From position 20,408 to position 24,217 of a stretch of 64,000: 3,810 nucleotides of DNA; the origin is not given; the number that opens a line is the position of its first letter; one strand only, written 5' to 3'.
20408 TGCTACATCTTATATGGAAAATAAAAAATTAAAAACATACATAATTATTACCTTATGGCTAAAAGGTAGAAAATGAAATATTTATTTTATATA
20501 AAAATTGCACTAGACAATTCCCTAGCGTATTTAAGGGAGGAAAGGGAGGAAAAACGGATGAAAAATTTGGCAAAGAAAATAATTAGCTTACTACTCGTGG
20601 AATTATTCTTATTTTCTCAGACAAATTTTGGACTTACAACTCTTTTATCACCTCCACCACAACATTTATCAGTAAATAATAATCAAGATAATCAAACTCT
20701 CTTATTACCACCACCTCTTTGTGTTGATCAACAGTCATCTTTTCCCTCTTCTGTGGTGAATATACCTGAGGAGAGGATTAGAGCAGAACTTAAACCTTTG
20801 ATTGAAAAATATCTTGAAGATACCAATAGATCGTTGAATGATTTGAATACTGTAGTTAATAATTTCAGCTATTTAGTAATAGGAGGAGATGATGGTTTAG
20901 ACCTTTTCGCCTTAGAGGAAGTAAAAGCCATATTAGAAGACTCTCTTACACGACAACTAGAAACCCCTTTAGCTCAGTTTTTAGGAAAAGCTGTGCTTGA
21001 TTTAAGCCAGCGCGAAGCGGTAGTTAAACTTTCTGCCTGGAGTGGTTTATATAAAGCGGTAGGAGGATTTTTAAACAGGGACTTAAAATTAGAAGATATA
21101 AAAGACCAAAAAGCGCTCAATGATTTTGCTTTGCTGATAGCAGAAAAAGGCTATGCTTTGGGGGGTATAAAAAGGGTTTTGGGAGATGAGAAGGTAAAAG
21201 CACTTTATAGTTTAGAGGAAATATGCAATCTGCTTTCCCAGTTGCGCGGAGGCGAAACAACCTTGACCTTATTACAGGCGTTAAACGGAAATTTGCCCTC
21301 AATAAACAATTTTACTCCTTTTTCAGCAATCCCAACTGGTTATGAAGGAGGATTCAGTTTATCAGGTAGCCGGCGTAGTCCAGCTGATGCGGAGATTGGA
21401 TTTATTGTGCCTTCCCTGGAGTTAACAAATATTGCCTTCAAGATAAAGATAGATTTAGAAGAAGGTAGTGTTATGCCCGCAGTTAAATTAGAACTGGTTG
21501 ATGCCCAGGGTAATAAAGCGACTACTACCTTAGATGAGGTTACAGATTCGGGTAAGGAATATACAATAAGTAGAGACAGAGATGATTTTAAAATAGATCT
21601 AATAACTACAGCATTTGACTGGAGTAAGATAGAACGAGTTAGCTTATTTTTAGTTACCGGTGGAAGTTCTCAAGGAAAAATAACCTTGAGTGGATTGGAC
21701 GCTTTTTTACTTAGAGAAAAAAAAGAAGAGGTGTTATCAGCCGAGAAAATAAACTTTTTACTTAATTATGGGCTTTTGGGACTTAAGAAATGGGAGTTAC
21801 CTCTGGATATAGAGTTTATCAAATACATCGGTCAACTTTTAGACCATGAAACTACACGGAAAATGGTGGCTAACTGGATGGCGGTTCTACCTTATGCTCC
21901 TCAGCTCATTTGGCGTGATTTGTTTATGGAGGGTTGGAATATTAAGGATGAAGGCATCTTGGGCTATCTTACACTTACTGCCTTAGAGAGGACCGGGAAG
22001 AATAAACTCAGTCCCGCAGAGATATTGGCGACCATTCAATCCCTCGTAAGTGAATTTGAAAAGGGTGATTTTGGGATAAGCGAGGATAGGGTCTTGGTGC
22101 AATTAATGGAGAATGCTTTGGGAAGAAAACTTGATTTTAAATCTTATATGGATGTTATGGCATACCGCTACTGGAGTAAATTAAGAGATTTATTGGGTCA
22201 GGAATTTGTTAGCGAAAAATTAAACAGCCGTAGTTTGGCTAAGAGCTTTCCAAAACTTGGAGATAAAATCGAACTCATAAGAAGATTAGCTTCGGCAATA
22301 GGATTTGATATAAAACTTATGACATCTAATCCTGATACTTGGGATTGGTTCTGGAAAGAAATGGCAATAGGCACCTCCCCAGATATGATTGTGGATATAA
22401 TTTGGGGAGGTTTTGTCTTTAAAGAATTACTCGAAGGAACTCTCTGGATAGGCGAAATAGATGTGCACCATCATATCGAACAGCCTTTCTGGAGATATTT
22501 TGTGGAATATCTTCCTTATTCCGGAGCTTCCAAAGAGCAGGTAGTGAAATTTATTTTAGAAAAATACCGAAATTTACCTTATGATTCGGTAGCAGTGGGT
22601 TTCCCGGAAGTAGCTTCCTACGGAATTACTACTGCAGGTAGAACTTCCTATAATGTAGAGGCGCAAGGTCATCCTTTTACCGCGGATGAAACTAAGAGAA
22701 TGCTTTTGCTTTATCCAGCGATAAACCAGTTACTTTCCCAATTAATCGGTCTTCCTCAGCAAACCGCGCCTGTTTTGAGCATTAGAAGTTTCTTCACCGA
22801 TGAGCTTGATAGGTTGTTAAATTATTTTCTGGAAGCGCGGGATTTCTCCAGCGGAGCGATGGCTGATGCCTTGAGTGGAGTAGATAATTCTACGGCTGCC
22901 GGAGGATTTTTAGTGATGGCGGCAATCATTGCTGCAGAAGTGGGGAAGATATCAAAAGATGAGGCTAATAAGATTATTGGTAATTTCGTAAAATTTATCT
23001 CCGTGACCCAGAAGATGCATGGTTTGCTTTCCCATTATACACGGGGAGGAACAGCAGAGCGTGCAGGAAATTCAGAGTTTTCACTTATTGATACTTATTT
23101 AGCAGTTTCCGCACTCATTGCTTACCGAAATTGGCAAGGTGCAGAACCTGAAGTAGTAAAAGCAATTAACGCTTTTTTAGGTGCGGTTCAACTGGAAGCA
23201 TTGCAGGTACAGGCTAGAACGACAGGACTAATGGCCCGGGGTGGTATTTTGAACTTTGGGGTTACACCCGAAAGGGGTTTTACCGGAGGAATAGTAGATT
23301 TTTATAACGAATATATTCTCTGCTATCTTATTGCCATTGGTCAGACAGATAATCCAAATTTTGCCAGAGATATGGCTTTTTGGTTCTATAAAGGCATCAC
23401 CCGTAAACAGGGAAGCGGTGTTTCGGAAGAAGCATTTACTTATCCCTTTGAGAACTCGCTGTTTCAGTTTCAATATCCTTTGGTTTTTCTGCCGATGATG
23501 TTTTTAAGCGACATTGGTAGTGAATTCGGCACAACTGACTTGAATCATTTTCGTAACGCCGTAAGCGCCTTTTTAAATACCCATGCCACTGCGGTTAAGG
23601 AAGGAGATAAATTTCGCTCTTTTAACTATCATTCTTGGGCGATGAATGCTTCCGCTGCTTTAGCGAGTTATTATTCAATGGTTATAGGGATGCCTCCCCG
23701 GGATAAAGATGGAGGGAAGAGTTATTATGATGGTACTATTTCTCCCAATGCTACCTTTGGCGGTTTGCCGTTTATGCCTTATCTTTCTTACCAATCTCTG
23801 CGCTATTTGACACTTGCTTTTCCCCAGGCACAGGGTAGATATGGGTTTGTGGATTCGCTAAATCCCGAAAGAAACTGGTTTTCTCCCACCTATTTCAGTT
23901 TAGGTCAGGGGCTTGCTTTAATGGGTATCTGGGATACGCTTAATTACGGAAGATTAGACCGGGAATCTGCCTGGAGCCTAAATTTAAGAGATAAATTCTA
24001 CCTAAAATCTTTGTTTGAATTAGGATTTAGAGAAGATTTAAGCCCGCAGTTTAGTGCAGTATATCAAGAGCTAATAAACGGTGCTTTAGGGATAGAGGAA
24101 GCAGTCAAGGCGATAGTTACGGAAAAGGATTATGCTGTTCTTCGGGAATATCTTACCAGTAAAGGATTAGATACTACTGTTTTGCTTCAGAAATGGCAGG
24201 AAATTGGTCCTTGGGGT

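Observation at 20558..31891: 11.3-kb gene encoding a ~3777-aa secreted protein with no recognisable catalytic domain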

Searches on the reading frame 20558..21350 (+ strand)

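Call 89: search_protein_families(library=pfam, proteins=[window:20558-21350:+], max_evalue=10)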
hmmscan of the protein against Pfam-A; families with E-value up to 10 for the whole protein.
window:20558-21350:+ (264 aa): 0 families

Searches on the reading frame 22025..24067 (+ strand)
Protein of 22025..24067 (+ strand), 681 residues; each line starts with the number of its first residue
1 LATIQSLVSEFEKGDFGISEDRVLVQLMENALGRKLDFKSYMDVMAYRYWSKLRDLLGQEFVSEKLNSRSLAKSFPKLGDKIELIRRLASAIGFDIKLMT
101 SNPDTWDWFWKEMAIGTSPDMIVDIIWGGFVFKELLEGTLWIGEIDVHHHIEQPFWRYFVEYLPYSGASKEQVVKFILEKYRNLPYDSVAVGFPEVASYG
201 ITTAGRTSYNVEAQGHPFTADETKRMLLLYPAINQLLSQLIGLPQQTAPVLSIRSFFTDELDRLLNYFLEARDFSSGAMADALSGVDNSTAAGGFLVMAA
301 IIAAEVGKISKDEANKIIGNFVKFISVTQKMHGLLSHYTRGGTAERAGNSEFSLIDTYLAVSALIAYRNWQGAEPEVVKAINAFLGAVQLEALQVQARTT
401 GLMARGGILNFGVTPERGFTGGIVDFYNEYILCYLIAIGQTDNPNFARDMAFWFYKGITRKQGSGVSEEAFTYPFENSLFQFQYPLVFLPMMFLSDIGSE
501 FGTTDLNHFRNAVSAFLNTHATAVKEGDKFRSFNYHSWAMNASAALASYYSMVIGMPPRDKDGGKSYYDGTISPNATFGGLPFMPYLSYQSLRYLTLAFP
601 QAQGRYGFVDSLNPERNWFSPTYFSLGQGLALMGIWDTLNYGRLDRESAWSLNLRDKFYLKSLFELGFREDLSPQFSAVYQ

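Call 80: predict_structure(alignment_id=A4)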
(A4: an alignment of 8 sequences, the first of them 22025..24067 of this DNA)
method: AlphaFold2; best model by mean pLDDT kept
length: 681 residues; sequences in the alignment: 8
mean_pLDDT: 58.6   pTM: 0.58
mean pLDDT of the five models: 58.6, 55.7, 50.7, 49.2, 48.3
residues with pLDDT >= 90: 51; 70-90: 168; 50-70: 175; < 50: 287
segments of 3 or more residues with pLDDT < 50: 1-12, 14-19, 39-42, 69-76, 96-109, 111-124, 138-145, 160-167, 185-222, 242-250, 283-285, 402-405, 422-428, 458-483, 490-515, 517-573, 610-622, 669-681
pLDDT, mean of each block of 10 residues (from residue 1): 38 48 74 57 55 66 59 45 59 44 43 43 50 51 47 50 46 63 49 43 37 42 50 60 40 80 88 78 61 89 93 95 89 83 75 83 90 94 87 77 54 72 45 76 81 58 35 36 51 38 38 48 41 32 30 30 31 56 63 59 58 35 67 83 74 78 60 33 32
secondary structure, 60 per line:
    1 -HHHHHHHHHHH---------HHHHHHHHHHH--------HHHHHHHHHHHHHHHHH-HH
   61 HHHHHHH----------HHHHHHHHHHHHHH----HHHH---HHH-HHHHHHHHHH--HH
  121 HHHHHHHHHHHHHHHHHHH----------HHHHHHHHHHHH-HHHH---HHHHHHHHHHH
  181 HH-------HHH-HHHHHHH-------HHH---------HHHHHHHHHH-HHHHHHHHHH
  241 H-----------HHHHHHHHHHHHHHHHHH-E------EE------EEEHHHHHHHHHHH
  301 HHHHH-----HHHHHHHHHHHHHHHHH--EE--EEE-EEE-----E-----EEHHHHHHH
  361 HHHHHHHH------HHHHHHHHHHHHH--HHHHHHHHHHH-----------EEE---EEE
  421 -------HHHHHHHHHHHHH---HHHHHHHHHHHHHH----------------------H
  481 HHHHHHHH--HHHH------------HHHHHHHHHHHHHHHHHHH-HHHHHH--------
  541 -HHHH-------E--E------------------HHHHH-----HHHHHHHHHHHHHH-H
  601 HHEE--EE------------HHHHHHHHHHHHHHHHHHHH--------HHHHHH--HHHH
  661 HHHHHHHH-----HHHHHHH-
elements in order (helices of 4 or more, strands of 3 or more residues): H2-12 H22-32 H41-57 H59-67 H78-91 H96-99 H107-116 H119-139 H150-161 H163-166 H170-182 H194-200 H220-229 H231-241 H253-270 E287-289 H290-305 H311-327 E334-336 E338-340 H354-368 H375-387 H390-400 E412-414 E418-420 H428-440 H444-457 H480-488 H491-494 H507-525 H527-532 H542-545 H575-579 H585-598 H621-640 H649-654 H657-668 H674-680

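Call 82: fold_search(model_id=the predicted structure, library=pdb)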
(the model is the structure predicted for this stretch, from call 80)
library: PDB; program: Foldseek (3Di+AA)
matches with E <= 10: 307; with E <= 0.001: 20
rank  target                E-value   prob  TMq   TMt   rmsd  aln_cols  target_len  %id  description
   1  5gzk_A                5.4e-11  1.00  0.44  0.68   5.9       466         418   16  Endo-beta-1,2-glucanase from Chitinophaga pinensis - sophorotriose and glucose complex (released 2017-03-15)
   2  8xul_A                1.1e-10  1.00  0.48  0.71   5.2       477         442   19  Structure of beta-1,2-glucanase from Xanthomonas campestris pv. campestris (beta-1,2-glucoheptasaccharide complex)-E23 (released 2025-01-22)
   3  3eu8_A                2.1e-10  1.00  0.45  0.69   5.4       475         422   16  Crystal structure of putative glucoamylase (YP_210071.1) from Bacteroides fragilis NCTC 9343 at 2.12 A resolution (released 2008-10-21)
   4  5gzh_A                3.2e-10  1.00  0.45  0.68   5.7       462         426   18  Endo-beta-1,2-glucanase from Chitinophaga pinensis - ligand free form (released 2017-03-15)
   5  4qt9_A                3.7e-10  1.00  0.46  0.72   5.8       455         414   18  Crystal structure of a putative glucoamylase (BACCAC_03554) from Bacteroides caccae ATCC 43185 at 2.05 A resolution (released 2014-08-06)
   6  4qt9_B                4.0e-10  1.00  0.45  0.71   6.0       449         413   18  Crystal structure of a putative glucoamylase (BACCAC_03554) from Bacteroides caccae ATCC 43185 at 2.05 A resolution (released 2014-08-06)
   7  5z06_B                5.3e-10  1.00  0.44  0.43   6.1       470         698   16  Crystal structure of beta-1,2-glucanase from Parabacteroides distasonis (released 2018-05-30)
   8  5z06_A                8.2e-10  1.00  0.43  0.42   6.4       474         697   16  Crystal structure of beta-1,2-glucanase from Parabacteroides distasonis (released 2018-05-30)
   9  4gl3                  1.4e-09  1.00  0.46  0.73   5.3       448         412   18  Crystal structure of a putative glucoamylase (BACUNI_03963) from Bacteroides uniformis ATCC 8492 at 2.01 A resolution (released 2012-08-29)
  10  8xuj_A                3.4e-08  1.00  0.43  0.66   6.2       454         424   16  Structure of beta-1,2-glucanase from Endozoicomonas elysicola (EeSGL1, ligand-free) (released 2025-01-22)
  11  8xuj_B                6.9e-08  1.00  0.41  0.63   6.9       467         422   17  Structure of beta-1,2-glucanase from Endozoicomonas elysicola (EeSGL1, ligand-free) (released 2025-01-22)
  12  8rf9                  2.1e-06  1.00  0.40  0.11  28.7       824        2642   13  CgsiGP1 sample in nanodisc (released 2024-03-20)
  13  8wy1_A                3.5e-06  1.00  0.40  0.47  12.9       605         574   10  The structure of cyclization domain in cyclic beta-1,2-glucan synthase from Thermoanaerobacter italicus (released 2024-02-14)
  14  8wy1_B                1.6e-05  1.00  0.41  0.47  12.8       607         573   11  The structure of cyclization domain in cyclic beta-1,2-glucan synthase from Thermoanaerobacter italicus (released 2024-02-14)
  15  8rf0_A                1.8e-05  1.00  0.39  0.11  28.4       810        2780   12  WT-CGS sample in nanodisc (released 2024-03-20)
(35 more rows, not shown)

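Call 92: search_solved_structures(query=A4, max_evalue=1, show_alignments=1)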
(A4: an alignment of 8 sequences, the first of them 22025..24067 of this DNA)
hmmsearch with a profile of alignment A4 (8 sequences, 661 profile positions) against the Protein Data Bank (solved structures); distinct sequences matched with E-value up to 1: 13.
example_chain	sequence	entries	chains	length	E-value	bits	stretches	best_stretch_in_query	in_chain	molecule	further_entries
8xul_A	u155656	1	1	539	7.4e-57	196.3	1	234-647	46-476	XCC2207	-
4gl3_A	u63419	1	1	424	2.2e-40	141.9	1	229-648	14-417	putative glucoamylase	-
5gzh_A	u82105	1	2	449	9e-35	123.4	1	232-648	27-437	Endo-beta-1,2-glucanase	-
5gzk_A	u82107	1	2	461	1.3e-34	122.8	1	232-647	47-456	Uncharacterized protein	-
5z06_A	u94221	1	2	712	1e-33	119.9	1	232-642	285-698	BDI_3064 protein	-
4qt9_A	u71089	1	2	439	2.4e-33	118.7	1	232-649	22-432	putative glucoamylase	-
3eu8_A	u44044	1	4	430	5.8e-33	117.4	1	230-647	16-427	putative glucoamylase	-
8wy1_A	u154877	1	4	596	9.9e-29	103.4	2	235-356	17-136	Glycosyltransferase 36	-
8rf9_A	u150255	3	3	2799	1.2e-24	89.9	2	205-355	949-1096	Cyclic beta 1-2 glucan synthetase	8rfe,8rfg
8rf0_A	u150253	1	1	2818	1.3e-24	89.8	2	205-355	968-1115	Cyclic beta-(1,2)-glucan synthase NdvB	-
8xuj_A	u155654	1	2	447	2.1e-20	75.9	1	235-610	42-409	Membrane protein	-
8xuk_A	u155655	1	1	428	3.7e-08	35.4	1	225-386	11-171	H744_1c0222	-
8hku_AL3P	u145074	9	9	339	0.7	11.4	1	29-119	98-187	50S ribosomal protein L3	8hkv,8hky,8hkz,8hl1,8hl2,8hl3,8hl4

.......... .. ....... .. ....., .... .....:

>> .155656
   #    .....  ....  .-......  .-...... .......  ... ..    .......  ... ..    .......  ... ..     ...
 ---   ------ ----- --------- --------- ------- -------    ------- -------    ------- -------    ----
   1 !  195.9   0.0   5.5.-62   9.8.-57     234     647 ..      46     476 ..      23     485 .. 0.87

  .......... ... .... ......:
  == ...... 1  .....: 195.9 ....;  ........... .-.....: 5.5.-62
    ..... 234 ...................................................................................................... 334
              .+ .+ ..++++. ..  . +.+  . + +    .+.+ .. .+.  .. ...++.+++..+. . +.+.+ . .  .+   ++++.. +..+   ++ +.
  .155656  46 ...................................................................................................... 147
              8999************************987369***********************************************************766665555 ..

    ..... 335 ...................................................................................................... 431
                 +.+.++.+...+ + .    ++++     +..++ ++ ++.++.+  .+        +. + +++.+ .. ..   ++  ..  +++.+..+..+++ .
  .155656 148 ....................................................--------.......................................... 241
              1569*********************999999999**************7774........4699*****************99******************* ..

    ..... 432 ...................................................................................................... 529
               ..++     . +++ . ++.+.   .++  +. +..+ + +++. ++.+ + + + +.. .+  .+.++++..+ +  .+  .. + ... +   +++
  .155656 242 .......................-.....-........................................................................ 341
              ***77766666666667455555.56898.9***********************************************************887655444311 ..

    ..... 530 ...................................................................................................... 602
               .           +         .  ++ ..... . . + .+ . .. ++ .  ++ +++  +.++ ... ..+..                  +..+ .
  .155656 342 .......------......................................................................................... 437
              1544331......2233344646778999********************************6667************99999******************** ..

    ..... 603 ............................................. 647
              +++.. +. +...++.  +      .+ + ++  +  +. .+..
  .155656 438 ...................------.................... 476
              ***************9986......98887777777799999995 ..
